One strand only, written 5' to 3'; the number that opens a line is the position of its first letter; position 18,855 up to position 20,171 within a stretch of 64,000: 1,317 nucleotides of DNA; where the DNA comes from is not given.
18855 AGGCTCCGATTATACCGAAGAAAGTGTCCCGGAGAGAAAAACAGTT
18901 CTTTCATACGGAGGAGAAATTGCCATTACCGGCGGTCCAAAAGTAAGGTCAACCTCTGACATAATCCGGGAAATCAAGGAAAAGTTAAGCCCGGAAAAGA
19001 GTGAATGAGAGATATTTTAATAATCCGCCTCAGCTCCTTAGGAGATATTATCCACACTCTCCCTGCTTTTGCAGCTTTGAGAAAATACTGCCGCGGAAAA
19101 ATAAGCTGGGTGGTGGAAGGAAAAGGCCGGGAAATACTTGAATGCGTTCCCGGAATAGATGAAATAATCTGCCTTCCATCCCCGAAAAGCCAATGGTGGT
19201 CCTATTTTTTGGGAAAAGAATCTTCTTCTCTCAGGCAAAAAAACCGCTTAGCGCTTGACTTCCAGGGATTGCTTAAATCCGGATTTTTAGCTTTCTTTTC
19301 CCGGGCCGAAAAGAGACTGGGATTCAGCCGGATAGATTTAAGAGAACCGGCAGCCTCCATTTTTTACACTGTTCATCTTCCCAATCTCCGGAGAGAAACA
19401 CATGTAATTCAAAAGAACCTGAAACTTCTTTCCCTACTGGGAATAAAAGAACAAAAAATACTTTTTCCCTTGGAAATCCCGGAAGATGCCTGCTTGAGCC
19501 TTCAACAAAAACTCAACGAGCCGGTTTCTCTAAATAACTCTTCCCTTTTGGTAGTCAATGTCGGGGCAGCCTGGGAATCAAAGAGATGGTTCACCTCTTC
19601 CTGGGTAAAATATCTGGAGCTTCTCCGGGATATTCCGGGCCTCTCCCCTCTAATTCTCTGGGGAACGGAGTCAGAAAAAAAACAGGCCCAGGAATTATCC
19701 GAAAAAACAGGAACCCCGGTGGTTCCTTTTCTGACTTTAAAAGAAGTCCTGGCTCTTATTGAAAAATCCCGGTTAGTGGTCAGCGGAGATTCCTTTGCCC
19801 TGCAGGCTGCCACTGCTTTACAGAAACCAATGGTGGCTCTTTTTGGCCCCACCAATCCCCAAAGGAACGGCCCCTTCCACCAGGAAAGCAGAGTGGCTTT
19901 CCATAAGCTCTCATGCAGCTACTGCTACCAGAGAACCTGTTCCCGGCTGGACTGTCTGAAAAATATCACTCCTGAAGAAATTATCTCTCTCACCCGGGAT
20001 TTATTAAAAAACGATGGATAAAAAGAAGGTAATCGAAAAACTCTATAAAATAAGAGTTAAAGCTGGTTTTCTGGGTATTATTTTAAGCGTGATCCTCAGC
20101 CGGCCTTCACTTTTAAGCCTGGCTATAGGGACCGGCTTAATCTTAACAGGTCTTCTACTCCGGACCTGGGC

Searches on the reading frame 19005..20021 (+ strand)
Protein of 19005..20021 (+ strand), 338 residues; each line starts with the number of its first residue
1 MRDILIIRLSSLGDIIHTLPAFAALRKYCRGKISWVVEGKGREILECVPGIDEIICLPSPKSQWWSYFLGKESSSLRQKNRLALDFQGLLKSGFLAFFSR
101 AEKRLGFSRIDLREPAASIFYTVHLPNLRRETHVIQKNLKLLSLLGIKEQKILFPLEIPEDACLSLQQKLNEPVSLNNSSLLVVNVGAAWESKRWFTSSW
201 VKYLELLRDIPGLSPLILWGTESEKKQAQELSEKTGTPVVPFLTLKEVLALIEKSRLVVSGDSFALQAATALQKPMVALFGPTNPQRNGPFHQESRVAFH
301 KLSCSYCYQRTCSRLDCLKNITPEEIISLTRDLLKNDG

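Call 27: search_protein_families(library=ncbifam, proteins=[window:19005-20021:+], max_evalue=1e-8)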
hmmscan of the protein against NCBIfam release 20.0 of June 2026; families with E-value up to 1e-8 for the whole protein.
window:19005-20021:+ (338 aa): 6 families
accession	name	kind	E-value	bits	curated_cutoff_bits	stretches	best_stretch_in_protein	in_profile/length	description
TIGR02193.1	heptsyl_trn_I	equivalog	1.1e-50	172.7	185.3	1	4-327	2-313/320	lipopolysaccharide heptosyltransferase I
NF008204.0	PRK10964.1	equivalog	1.9e-29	102.8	437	1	4-295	3-294/322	lipopolysaccharide heptosyltransferase RfaC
TIGR02195.1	heptsyl_trn_II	equivalog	2.2e-23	82.9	134.6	1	4-334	2-338/339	lipopolysaccharide heptosyltransferase II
TIGR02201.1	heptsyl_trn_III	equivalog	1.7e-17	63.5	170.2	1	4-298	2-304/344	putative lipopolysaccharide heptosyltransferase III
NF008162.0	PRK10916.1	equivalog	5.8e-10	38.9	569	0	244-332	251-341/348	ADP-heptose--LPS heptosyltransferase RfaF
NF007742.0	PRK10422.1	equivalog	1.2e-09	37.5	467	0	2-293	6-301/352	lipopolysaccharide core heptosyltransferase RfaQ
